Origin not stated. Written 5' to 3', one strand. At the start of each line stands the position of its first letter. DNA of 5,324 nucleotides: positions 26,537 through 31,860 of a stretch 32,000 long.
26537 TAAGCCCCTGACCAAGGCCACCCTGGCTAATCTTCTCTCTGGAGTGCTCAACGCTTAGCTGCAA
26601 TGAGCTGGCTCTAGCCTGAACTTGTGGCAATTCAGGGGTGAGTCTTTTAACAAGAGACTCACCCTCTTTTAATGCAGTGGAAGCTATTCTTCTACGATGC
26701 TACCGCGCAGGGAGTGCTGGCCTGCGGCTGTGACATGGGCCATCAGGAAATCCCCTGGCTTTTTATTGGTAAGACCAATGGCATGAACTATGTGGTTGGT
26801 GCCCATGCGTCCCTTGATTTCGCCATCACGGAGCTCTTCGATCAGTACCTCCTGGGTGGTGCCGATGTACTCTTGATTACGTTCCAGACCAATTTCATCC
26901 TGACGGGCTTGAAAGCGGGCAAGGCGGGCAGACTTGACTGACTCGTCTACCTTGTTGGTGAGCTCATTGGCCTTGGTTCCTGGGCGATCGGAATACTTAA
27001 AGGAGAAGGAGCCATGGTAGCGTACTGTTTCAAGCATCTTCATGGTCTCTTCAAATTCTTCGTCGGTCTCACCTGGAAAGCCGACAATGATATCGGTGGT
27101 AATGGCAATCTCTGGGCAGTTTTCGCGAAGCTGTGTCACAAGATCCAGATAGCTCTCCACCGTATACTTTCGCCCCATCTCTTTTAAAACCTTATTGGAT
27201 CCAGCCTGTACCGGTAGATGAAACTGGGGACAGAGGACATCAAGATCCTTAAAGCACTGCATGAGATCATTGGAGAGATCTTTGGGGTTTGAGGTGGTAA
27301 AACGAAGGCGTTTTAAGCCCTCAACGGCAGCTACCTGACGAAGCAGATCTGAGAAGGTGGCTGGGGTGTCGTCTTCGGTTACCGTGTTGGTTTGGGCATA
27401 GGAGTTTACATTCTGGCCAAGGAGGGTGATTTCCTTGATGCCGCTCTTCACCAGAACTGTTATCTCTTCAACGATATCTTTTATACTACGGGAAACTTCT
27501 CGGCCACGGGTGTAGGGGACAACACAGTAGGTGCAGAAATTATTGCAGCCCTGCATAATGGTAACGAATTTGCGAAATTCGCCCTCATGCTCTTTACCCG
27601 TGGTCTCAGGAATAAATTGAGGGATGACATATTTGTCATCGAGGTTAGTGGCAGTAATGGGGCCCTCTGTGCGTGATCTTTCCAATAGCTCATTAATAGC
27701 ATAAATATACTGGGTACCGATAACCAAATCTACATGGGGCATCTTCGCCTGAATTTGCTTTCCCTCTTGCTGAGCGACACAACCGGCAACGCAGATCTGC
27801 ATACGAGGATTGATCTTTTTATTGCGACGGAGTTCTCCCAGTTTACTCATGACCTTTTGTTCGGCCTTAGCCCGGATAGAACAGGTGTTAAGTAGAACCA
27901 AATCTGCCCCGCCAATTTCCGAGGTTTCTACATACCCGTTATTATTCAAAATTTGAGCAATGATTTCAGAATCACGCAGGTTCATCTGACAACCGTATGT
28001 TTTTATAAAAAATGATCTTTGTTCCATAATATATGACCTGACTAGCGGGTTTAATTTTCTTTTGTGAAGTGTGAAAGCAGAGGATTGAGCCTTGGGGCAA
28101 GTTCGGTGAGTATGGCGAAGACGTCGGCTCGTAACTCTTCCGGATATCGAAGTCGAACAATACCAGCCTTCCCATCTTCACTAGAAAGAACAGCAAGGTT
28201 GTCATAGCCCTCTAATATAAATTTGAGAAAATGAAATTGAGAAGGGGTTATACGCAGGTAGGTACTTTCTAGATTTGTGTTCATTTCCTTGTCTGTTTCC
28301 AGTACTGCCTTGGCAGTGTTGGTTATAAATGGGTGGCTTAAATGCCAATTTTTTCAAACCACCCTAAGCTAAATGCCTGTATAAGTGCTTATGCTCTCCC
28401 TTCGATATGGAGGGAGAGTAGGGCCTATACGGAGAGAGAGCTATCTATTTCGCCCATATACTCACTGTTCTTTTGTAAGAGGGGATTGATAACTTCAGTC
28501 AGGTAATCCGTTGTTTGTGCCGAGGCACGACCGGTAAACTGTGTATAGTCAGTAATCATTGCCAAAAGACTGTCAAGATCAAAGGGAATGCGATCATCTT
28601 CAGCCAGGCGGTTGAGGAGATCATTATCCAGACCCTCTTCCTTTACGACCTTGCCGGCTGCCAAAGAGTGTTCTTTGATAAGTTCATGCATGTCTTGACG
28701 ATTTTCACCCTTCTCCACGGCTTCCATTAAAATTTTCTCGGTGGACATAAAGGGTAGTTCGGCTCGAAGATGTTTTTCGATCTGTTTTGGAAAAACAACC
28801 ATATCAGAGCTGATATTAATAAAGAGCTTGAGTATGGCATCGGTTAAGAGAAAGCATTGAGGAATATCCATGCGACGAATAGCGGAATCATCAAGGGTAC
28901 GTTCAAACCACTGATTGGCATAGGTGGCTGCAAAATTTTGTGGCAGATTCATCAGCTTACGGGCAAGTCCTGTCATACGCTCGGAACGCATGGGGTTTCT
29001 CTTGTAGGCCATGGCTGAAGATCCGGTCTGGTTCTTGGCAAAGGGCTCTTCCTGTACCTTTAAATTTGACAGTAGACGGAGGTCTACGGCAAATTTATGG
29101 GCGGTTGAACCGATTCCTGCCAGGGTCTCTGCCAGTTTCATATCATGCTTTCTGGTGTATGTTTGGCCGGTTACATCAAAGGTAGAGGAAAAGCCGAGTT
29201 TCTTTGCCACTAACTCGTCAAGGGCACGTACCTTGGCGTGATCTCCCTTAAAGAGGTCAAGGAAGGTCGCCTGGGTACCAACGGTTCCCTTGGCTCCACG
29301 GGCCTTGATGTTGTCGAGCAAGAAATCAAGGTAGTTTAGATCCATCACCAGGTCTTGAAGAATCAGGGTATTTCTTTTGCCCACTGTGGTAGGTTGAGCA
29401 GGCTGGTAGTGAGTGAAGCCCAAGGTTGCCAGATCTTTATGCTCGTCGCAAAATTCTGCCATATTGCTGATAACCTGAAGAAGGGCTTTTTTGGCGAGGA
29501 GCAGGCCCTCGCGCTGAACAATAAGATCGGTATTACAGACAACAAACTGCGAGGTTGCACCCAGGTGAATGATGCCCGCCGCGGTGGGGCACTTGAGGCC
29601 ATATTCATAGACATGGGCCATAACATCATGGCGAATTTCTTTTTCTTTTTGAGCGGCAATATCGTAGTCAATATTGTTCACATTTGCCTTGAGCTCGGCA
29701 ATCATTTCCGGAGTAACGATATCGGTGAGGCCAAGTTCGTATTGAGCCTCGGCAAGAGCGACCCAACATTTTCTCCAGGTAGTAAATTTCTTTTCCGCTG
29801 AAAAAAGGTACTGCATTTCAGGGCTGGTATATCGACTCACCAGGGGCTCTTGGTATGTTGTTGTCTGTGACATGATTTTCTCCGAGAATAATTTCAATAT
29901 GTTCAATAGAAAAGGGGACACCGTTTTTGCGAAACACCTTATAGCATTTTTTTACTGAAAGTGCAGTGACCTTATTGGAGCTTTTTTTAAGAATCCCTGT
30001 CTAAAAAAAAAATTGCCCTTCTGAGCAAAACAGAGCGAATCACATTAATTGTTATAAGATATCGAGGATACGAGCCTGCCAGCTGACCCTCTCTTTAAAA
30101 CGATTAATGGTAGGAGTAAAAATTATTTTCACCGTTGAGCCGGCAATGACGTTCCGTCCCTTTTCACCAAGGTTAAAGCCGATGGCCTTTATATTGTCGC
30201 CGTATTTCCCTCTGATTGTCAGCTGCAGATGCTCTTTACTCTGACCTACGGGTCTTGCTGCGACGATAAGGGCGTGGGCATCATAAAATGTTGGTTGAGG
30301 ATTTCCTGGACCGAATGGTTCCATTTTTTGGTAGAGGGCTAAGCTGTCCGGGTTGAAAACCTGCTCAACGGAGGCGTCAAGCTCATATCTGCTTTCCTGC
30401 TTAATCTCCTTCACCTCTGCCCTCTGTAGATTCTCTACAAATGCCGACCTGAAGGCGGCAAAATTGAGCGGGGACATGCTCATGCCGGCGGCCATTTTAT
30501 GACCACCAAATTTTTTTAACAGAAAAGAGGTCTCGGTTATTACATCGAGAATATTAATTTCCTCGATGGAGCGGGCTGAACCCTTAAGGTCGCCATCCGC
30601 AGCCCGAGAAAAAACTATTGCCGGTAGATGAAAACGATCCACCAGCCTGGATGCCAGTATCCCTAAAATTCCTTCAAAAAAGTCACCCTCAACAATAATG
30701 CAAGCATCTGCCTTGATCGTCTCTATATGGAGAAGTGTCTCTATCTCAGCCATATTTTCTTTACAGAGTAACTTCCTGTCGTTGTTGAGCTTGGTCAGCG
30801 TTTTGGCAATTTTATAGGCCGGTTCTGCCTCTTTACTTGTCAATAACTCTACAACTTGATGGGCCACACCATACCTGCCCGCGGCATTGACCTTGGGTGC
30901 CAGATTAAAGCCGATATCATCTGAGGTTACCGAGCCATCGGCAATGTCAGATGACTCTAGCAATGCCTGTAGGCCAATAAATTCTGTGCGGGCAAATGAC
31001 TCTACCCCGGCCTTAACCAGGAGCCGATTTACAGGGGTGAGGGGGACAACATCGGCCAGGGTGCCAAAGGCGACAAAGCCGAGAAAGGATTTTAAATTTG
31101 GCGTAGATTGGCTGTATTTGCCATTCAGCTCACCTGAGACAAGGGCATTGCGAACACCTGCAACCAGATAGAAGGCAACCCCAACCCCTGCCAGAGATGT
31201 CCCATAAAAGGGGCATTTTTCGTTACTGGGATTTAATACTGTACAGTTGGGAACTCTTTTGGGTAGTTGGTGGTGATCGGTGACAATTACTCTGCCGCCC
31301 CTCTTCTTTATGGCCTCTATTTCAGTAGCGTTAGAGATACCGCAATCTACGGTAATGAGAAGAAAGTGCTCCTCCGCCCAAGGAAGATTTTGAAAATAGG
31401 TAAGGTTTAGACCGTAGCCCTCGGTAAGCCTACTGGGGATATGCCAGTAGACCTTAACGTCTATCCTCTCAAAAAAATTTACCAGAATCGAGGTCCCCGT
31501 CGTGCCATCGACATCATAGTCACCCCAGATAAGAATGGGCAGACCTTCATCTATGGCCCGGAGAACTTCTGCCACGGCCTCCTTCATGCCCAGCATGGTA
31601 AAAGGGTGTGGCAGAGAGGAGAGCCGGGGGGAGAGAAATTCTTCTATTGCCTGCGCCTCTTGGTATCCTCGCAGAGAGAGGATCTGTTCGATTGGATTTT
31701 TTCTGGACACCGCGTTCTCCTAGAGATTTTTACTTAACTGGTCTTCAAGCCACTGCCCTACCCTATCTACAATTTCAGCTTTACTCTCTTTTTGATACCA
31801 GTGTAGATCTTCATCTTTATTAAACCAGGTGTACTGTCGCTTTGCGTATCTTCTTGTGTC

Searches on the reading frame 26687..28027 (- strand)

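Call 80: search_protein_families(library=pfam, proteins=[window:26687-28027:-], max_evalue=0.00001)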
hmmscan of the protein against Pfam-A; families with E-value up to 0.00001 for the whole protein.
window:26687-28027:- (447 aa): 3 families
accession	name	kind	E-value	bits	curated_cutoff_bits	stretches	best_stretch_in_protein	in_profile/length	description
PF00919.26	UPF0004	-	1.7e-32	111.8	27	1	6-104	2-98/98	Uncharacterized protein family UPF0004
PF04055.27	Radical_SAM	-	4.5e-29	102.2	29.5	1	156-332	2-166/166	Radical SAM superfamily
PF01938.26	TRAM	-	3.3e-06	27.3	21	1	385-445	1-61/61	TRAM domain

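Call 81: search_protein_families(library=padloc, proteins=[window:26687-28027:-], max_evalue=0.00001)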
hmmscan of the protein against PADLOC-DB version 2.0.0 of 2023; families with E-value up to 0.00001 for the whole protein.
window:26687-28027:- (447 aa): 0 families

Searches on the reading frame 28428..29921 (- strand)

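Call 80: search_protein_families(library=pfam, proteins=[window:28428-29921:-], max_evalue=0.00001)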
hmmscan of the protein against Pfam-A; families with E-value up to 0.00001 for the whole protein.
window:28428-29921:- (498 aa): 2 families
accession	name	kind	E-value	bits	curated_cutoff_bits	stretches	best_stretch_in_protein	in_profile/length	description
PF00206.25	Lyase_1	-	1.5e-21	77.6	27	1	79-324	70-311/312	Lyase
PF10397.14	ADSL_C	-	1.8e-16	60.7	32.7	1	390-471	1-77/79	Adenylosuccinate lyase C-terminus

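Call 81: search_protein_families(library=padloc, proteins=[window:28428-29921:-], max_evalue=0.00001)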
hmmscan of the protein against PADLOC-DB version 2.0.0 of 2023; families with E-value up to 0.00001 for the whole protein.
window:28428-29921:- (498 aa): 0 families

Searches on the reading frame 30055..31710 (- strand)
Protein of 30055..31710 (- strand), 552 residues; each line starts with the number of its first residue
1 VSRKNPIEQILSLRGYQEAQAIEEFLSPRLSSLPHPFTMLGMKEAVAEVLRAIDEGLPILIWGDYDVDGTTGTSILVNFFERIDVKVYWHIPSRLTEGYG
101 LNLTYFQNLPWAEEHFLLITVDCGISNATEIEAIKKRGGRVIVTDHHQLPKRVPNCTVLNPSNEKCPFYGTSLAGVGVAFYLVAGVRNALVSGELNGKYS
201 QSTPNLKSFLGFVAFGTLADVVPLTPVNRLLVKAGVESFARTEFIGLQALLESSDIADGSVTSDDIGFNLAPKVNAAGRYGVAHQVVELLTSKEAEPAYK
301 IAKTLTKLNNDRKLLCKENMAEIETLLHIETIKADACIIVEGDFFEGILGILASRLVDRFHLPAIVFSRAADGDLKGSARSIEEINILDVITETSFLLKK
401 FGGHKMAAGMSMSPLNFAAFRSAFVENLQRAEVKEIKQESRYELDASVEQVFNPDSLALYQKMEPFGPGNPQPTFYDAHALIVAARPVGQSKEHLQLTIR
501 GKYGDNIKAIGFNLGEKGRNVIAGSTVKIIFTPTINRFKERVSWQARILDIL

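Call 80: search_protein_families(library=pfam, proteins=[window:30055-31710:-], max_evalue=0.00001)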
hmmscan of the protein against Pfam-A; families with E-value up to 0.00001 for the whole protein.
window:30055-31710:- (552 aa): 3 families
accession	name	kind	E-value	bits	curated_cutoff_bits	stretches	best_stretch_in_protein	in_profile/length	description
PF17768.7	RecJ_OB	-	9.5e-23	80.8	27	1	452-550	10-107/107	RecJ OB domain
PF01368.27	DHH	-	3.6e-21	76.2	28.1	1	59-188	2-104/125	DHH family, N-terminal domain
PF02272.25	DHHA1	-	1.4e-13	51.6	25.9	1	341-427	10-99/102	DHHA1 domain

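Call 81: search_protein_families(library=padloc, proteins=[window:30055-31710:-], max_evalue=0.00001)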
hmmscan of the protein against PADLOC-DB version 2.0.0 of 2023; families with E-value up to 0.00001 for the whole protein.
window:30055-31710:- (552 aa): 0 families
